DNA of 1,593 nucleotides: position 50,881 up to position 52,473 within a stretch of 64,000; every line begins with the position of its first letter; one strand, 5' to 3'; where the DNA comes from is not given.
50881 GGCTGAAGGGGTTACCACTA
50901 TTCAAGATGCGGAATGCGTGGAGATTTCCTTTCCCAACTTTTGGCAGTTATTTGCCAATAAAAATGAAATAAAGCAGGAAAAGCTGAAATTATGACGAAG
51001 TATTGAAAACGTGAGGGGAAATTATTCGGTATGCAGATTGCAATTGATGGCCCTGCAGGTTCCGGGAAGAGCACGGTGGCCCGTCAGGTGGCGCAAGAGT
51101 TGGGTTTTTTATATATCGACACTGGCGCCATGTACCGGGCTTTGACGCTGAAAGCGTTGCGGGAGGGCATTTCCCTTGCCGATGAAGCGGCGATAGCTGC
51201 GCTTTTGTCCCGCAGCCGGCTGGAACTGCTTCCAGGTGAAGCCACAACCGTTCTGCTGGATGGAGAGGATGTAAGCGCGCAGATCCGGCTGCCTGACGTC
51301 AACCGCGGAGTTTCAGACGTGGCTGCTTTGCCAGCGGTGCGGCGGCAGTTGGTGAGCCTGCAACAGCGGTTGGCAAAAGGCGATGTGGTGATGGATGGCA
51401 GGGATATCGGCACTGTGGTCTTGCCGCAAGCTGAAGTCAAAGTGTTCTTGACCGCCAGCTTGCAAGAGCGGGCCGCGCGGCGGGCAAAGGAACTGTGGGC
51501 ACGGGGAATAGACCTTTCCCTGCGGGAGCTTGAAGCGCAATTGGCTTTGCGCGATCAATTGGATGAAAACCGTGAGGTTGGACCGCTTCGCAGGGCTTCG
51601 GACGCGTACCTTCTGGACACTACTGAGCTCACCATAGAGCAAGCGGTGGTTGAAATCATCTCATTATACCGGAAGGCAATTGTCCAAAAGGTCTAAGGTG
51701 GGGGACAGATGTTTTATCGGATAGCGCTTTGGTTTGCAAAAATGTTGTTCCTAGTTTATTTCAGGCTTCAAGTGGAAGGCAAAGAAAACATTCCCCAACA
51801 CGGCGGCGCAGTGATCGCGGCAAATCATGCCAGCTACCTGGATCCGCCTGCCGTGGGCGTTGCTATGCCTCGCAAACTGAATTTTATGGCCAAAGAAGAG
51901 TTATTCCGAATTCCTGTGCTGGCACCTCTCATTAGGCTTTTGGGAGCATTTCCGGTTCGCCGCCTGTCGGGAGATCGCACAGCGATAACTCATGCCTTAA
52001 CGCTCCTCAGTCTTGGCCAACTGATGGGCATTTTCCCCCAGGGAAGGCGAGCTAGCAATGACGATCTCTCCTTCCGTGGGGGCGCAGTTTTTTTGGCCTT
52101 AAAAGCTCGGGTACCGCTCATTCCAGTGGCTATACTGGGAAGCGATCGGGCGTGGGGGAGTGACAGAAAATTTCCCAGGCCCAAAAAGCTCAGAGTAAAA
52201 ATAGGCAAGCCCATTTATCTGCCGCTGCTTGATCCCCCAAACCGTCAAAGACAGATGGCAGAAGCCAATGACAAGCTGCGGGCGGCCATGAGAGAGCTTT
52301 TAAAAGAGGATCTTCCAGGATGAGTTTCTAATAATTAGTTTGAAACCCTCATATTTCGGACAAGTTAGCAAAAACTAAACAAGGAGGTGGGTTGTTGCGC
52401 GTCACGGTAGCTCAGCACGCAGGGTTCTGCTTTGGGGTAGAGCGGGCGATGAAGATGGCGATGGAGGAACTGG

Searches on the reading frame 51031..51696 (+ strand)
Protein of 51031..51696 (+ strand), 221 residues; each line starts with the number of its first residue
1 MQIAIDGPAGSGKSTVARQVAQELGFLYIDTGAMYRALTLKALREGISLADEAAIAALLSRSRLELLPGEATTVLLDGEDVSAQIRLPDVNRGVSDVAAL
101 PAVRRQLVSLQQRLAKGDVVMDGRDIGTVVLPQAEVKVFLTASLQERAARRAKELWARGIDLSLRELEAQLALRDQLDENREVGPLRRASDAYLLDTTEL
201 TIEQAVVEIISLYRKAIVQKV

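Call 52: search_protein_families(library=pfam, proteins=[window:51031-51696:+], max_evalue=0.00001)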
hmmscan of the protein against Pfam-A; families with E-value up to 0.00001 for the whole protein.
window:51031-51696:+ (221 aa): 4 families
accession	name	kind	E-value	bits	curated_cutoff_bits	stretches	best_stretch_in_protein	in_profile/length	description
PF02224.24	Cytidylate_kin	-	2.2e-73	246.9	26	1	3-214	1-210/211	Cytidylate kinase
PF13189.12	Cytidylate_kin2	-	7.3e-11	43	28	1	3-154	2-131/176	Cytidylate kinase-like family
PF13238.12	AAA_18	-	2.8e-07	31.5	29.4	0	3-156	1-113/128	AAA domain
PF13207.12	AAA_17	-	2.7e-06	28.1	27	0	7-39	2-34/136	AAA domain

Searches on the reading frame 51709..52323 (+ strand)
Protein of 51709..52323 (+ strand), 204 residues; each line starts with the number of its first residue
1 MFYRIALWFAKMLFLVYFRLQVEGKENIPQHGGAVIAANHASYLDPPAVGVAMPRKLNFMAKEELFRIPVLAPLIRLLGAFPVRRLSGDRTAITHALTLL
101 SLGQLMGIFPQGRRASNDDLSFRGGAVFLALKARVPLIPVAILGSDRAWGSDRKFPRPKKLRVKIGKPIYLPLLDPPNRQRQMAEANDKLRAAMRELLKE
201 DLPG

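Call 52: search_protein_families(library=pfam, proteins=[window:51709-52323:+], max_evalue=0.00001)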
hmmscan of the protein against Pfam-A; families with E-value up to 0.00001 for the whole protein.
window:51709-52323:+ (204 aa): 1 family
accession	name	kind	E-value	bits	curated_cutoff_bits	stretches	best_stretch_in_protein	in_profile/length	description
PF01553.26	Acyltransferase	-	7.7e-30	103.8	23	1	19-142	1-131/132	Acyltransferase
